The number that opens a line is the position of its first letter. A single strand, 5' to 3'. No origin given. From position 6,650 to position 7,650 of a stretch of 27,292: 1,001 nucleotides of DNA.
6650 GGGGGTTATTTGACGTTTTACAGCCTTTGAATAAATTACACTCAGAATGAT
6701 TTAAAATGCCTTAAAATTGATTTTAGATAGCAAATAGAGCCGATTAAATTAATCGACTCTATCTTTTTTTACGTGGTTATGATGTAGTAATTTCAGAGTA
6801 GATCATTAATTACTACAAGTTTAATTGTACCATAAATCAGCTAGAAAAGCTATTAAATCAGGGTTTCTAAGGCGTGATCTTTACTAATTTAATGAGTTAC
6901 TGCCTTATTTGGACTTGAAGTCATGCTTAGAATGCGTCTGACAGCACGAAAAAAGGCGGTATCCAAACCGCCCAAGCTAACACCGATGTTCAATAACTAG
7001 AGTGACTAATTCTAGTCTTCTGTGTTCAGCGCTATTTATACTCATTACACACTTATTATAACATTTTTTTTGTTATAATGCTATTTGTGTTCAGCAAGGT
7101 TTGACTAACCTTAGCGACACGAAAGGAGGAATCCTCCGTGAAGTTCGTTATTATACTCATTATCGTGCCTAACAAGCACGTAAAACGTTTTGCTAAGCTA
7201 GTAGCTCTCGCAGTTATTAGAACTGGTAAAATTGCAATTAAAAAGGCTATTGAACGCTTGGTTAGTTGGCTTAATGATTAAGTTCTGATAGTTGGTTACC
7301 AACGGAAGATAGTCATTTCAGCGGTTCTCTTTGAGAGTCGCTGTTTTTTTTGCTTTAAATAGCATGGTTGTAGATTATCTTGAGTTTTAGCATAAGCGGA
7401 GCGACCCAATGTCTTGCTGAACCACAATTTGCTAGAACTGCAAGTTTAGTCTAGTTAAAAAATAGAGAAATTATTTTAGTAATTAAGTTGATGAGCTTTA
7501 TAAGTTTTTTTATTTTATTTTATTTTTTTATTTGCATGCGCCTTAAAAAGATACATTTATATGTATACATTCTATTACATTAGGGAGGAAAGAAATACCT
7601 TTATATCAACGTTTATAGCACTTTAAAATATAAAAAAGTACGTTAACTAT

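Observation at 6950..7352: Second small-peptide module: hairpin-sequestered SD, cationic membrane peptide, divergent antisense sRNA candidate sharing a 10-nt repeat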

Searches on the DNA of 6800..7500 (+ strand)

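Call 6: search_dna_similar(query=window:6800-7500:+, collection=plasmids, mode=near, max_rows=30)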
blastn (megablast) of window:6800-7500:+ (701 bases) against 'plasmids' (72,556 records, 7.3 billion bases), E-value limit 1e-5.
Records with a match: 11; places in all: 18; records where one place covers at least 80% of the query: 9.
Best place of each record, by identity: >=99% 8; 80-90% 3.
By first word of the organism name: Ligilactobacillus 11.
By predicted mobility (MOB-suite, as given by PLSDB): non-mobilizable 8; mobilizable 3.
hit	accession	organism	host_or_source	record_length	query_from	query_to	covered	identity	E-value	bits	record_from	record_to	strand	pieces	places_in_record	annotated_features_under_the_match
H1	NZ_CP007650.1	Ligilactobacillus salivarius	swine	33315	1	701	100%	99.9%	0e+0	1290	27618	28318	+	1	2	hypothetical protein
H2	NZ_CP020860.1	Ligilactobacillus salivarius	piglet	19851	1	701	100%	99.9%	0e+0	1290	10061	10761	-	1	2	hypothetical protein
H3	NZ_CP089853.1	Ligilactobacillus salivarius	Pig,faecal sample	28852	1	701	100%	99.9%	0e+0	1290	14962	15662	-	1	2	hypothetical protein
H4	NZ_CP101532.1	Ligilactobacillus salivarius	Xinyang black-feather laying hens,mixed ...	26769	1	701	100%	99.9%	0e+0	1290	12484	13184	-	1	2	hypothetical protein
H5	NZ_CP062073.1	Ligilactobacillus salivarius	swine,cell culture,feces,feces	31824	1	701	100%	99.9%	0e+0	1290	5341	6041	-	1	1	hypothetical protein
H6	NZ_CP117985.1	Ligilactobacillus salivarius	cell culture,raw chicken meat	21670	1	701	100%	99.9%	0e+0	1290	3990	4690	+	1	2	none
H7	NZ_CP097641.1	Ligilactobacillus salivarius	Sinocyclocheilus grahami,Pure ...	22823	1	701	100%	99.4%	0e+0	1271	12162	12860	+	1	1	none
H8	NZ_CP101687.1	Ligilactobacillus salivarius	Yunnan Silkie Chicken,Pure culture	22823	1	701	100%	99.4%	0e+0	1271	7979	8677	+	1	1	none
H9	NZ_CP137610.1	Ligilactobacillus salivarius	cell culture,the intestine of a broiler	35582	1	685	98%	82.8%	3e-166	592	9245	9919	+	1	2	hypothetical protein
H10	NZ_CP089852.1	Ligilactobacillus salivarius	Pig,faecal sample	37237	31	156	18%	89.2%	4e-36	159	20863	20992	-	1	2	DNA-binding protein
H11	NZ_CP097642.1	Ligilactobacillus salivarius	Sinocyclocheilus grahami,Pure ...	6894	580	665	12%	89.5%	4e-21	110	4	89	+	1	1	none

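Call 7: get_annotated_region(hit=H1, flank=4000)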
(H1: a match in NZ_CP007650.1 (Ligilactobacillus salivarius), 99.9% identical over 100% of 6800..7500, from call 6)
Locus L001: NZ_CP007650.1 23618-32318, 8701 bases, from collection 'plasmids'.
description: Ligilactobacillus salivarius strain JCM1046 plasmid pCTN1046, complete sequence
organism: Ligilactobacillus salivarius (NCBI taxid 1624)
taxonomy: Bacteria; Bacillota; Bacilli; Lactobacillales; Lactobacillaceae; Ligilactobacillus; Ligilactobacillus salivarius
host: -; source: swine; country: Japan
typing (MOB-suite, as given by PLSDB): mobilizable; replicon rep_cluster_530; relaxase MOBT
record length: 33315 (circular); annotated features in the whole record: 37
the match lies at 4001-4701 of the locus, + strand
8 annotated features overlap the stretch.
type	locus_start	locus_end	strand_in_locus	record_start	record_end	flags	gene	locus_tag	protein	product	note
CDS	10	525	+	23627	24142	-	-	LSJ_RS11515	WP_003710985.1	hypothetical protein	-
CDS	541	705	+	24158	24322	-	-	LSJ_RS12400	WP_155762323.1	hypothetical protein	-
CDS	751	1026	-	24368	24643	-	-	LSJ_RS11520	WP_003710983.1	hypothetical protein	-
CDS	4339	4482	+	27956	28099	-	-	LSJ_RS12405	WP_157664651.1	hypothetical protein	-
CDS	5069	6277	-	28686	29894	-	-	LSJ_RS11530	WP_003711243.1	RepB family plasmid replication initiator protein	GO:0006270 - DNA replication initiation [Evidence IEA]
CDS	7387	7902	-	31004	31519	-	-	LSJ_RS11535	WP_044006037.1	PBECR4 domain-containing protein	-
CDS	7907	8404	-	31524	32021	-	-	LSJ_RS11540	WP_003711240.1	hypothetical protein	-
CDS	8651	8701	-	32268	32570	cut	-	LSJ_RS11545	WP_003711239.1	hypothetical protein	-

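Call 8: get_annotated_region(hit=H9, flank=4000)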
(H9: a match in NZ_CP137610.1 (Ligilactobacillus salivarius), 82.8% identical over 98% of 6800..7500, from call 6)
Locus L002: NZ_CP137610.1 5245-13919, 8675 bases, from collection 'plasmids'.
description: Ligilactobacillus salivarius strain C2-1 plasmid p2, complete sequence
organism: Ligilactobacillus salivarius (NCBI taxid 1624)
taxonomy: Bacteria; Bacillota; Bacilli; Lactobacillales; Lactobacillaceae; Ligilactobacillus; Ligilactobacillus salivarius
host: -; source: cell culture,the intestine of a broiler; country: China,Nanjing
typing (MOB-suite, as given by PLSDB): non-mobilizable; replicon rep_cluster_185
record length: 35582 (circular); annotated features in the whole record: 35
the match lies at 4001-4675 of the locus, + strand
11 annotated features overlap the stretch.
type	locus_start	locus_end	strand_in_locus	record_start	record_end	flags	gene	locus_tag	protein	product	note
CDS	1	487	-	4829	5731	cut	-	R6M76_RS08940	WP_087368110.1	ATP-binding cassette domain-containing protein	-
CDS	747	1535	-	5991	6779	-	-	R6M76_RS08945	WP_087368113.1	hypothetical protein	-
CDS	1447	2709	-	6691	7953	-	mobQ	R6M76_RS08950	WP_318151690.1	MobQ family relaxase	-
CDS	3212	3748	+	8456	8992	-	-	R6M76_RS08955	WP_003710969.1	hypothetical protein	-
CDS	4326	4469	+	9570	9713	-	-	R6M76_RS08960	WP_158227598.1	hypothetical protein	-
CDS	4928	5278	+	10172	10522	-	-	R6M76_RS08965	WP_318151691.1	replication initiation protein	GO:0006270 - DNA replication initiation [Evidence IEA]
CDS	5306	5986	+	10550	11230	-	-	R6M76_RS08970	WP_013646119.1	IS6-like element IS1216 family transposase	GO:0006313 - DNA transposition [Evidence IEA]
CDS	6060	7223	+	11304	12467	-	-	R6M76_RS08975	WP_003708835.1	replication initiation protein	GO:0006270 - DNA replication initiation [Evidence IEA]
CDS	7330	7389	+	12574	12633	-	ermCL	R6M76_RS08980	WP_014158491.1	23S rRNA methylase leader peptide ErmCL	-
CDS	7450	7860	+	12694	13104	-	-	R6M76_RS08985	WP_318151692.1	rRNA adenine N-6-methyltransferase family protein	-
CDS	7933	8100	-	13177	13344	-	-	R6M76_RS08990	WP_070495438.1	protein rep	GO:0006260 - DNA replication [Evidence IEA]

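Call 65: search_dna_similar(query=L013:1-3135:+, collection=plasmids, mode=near, max_rows=8)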
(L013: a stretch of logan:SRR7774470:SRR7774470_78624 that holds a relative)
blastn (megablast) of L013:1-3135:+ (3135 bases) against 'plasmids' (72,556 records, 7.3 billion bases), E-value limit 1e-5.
Records with a match: 3; places in all: 3; records where one place covers at least 80% of the query: 0.
Best place of each record, by identity: 60-80% 3.
By first word of the organism name: Limosilactobacillus 3.
By predicted mobility (MOB-suite, as given by PLSDB): non-mobilizable 3.
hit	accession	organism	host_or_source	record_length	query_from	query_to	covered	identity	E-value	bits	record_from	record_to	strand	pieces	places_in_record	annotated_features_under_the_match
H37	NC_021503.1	Limosilactobacillus reuteri I5007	pigs,healthy weaning piglets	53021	1903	2269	12%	76.9%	6e-50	207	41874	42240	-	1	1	recombinase family protein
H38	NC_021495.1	Limosilactobacillus reuteri I5007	pigs,healthy weaning piglets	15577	1903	2248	11%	77.8%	1e-51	213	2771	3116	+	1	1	recombinase family protein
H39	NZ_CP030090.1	Limosilactobacillus reuteri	pig,cell culture,fresh intestinal feces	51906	1903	2248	11%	77.5%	6e-50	207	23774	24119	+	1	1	recombinase family protein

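Call 66: search_dna_similar(query=L014:1-559:+, collection=plasmids, mode=distant, max_rows=8)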
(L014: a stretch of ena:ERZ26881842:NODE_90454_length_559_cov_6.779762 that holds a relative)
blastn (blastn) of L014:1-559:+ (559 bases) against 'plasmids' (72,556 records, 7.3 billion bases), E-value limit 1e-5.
Records with a match: 10; places in all: 14; records where one place covers at least 80% of the query: 0.
Best place of each record, by identity: 95-99% 1; 90-95% 2; 80-90% 7.
By first word of the organism name: Limosilactobacillus 10.
By predicted mobility (MOB-suite, as given by PLSDB): non-mobilizable 10.
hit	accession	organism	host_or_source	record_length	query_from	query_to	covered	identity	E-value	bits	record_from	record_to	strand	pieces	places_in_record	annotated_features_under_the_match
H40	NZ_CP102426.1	Limosilactobacillus reuteri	Homo sapiens,tissue samle,Breast milk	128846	54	448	71%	84.5%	2e-114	419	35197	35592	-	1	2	none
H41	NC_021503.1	Limosilactobacillus reuteri I5007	pigs,healthy weaning piglets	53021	87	437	63%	82.4%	8e-94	351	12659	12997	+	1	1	none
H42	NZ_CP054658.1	Limosilactobacillus reuteri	Sus scrofa domesticus,single organism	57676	54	437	44%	84.6%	1e-41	279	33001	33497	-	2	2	hypothetical protein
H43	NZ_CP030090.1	Limosilactobacillus reuteri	pig,cell culture,fresh intestinal feces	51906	54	437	44%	83.7%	5e-39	270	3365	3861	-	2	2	hypothetical protein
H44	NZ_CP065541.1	Limosilactobacillus reuteri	Yak,cell culture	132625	54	434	43%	84.0%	4e-40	270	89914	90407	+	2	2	hypothetical protein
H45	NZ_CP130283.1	Limosilactobacillus reuteri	Homo sapiens,feces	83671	265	434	30%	81.8%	4e-40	173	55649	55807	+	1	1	hypothetical protein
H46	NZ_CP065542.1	Limosilactobacillus reuteri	Yak,cell culture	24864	1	60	11%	96.7%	2e-18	100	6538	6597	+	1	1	none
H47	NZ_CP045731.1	Limosilactobacillus gastricus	Homo sapiens,Whole organism,gastric ...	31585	88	132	8%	88.9%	7e-6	60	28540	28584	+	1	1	none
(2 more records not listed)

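Call 67: get_annotated_region(hit=H40, flank=1500)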
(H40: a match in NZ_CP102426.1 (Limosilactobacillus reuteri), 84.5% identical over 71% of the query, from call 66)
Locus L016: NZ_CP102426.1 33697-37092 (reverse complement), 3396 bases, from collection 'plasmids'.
description: Limosilactobacillus reuteri strain FN041 plasmid unnamed1, complete sequence
organism: Limosilactobacillus reuteri (NCBI taxid 1598)
taxonomy: Bacteria; Bacillota; Bacilli; Lactobacillales; Lactobacillaceae; Limosilactobacillus; Limosilactobacillus reuteri
host: -; source: Homo sapiens,tissue samle,Breast milk; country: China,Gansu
typing (MOB-suite, as given by PLSDB): non-mobilizable; replicon rep_cluster_2483
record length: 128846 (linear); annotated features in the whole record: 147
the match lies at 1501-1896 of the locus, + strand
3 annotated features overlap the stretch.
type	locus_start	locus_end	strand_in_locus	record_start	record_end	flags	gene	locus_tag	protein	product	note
CDS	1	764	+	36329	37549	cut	-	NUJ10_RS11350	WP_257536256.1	ParM/StbA family protein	GO:0030541 - plasmid partitioning [Evidence IEA]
CDS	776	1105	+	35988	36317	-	-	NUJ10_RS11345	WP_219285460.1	hypothetical protein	-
CDS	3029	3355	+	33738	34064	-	-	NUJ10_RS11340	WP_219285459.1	hypothetical protein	-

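Call 68: get_annotated_region(hit=H41, flank=1500)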
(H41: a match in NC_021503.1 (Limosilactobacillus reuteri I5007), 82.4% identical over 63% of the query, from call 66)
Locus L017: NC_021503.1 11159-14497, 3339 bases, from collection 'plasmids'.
description: Limosilactobacillus reuteri I5007 plasmid pLRI01, complete sequence
organism: Limosilactobacillus reuteri I5007 (NCBI taxid 1340495)
taxonomy: Bacteria; Bacillota; Bacilli; Lactobacillales; Lactobacillaceae; Limosilactobacillus; Limosilactobacillus reuteri; Limosilactobacillus reuteri I5007
host: -; source: pigs,healthy weaning piglets; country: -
typing (MOB-suite, as given by PLSDB): non-mobilizable; replicon rep_cluster_2483
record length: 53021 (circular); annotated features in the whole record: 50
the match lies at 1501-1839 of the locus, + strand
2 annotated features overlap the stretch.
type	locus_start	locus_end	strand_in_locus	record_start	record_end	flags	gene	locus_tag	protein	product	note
CDS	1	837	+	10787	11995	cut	-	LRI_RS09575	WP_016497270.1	ParM/StbA family protein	GO:0030541 - plasmid partitioning [Evidence IEA]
CDS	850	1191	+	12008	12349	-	-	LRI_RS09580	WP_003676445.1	hypothetical protein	-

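Call 69: get_annotated_region(hit=H42, flank=1500)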
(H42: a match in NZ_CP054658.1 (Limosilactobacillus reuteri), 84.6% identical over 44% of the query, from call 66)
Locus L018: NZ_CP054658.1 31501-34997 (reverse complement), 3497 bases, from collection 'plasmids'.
description: Limosilactobacillus reuteri strain AN417 plasmid pAN417A, complete sequence
organism: Limosilactobacillus reuteri (NCBI taxid 1598)
taxonomy: Bacteria; Bacillota; Bacilli; Lactobacillales; Lactobacillaceae; Limosilactobacillus; Limosilactobacillus reuteri
host: -; source: Sus scrofa domesticus,single organism; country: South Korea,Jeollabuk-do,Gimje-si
typing (MOB-suite, as given by PLSDB): non-mobilizable; replicon rep_cluster_2483
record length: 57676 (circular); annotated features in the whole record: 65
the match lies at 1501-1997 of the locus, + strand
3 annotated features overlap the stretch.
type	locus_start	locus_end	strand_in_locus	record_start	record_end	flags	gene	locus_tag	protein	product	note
CDS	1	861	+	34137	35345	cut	-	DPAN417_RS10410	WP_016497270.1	ParM/StbA family protein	GO:0030541 - plasmid partitioning [Evidence IEA]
CDS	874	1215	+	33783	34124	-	-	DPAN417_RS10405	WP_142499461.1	hypothetical protein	-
CDS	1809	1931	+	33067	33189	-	-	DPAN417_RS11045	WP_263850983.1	hypothetical protein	-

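Call 70: get_annotated_region(hit=H45, flank=1500)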
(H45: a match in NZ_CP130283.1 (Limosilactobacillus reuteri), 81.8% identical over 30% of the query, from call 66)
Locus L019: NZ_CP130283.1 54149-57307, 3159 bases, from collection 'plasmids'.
description: Limosilactobacillus reuteri strain 03 plasmid pLr03, complete sequence
organism: Limosilactobacillus reuteri (NCBI taxid 1598)
taxonomy: Bacteria; Bacillota; Bacilli; Lactobacillales; Lactobacillaceae; Limosilactobacillus; Limosilactobacillus reuteri
host: -; source: Homo sapiens,feces; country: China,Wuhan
typing (MOB-suite, as given by PLSDB): non-mobilizable; replicon rep_cluster_2483
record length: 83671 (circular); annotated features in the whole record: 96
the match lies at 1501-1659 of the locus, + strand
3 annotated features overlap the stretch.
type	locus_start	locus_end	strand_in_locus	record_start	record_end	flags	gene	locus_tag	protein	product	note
CDS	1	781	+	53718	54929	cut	-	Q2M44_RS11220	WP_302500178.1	ParM/StbA family protein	GO:0030541 - plasmid partitioning [Evidence IEA]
CDS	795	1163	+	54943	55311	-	-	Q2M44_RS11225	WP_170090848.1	hypothetical protein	-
CDS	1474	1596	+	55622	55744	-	-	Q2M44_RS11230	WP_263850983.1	hypothetical protein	-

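Call 78: search_rna_families(source=window, start=6900, end=7400, threshold=evalue, max_evalue=10)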
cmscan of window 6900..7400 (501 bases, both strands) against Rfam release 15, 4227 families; matches with E-value up to 10: 7.
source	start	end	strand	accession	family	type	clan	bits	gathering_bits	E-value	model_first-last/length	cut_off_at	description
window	6947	7009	-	RF00057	RyhB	Gene; sRNA;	-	23.5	55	0.045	1-67/67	no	RyhB RNA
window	7307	7348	+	RF02398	sau-6072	Gene; sRNA;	-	22.1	50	0.046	1-53/53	no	Staphylococcus sRNA sau-6072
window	7022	7152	-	RF04314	opuB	Cis-reg;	-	20.8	75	0.11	1-137/137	no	opuB ncRNA motif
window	7268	7339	+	RF00187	SNORD102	Gene; snRNA; snoRNA; CD-box;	-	19.3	47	2.5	1-72/72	no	Small nucleolar RNA SNORD102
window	6986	7050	-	RF01209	snR76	Gene; snRNA; snoRNA; CD-box;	CL00071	15.5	55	2.3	1-101/101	no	Small nucleolar RNA snR76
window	6934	6966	-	RF01841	veev_FSE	Cis-reg; frameshift_element;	-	14.7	55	4.5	1-71/71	no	venezuelan equine encephalitis virus ribosomal frameshift element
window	6950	6976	+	RF02986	FuFi-1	Gene; sRNA;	-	12.4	59.6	2.9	20-46/175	no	FuFi-1 RNA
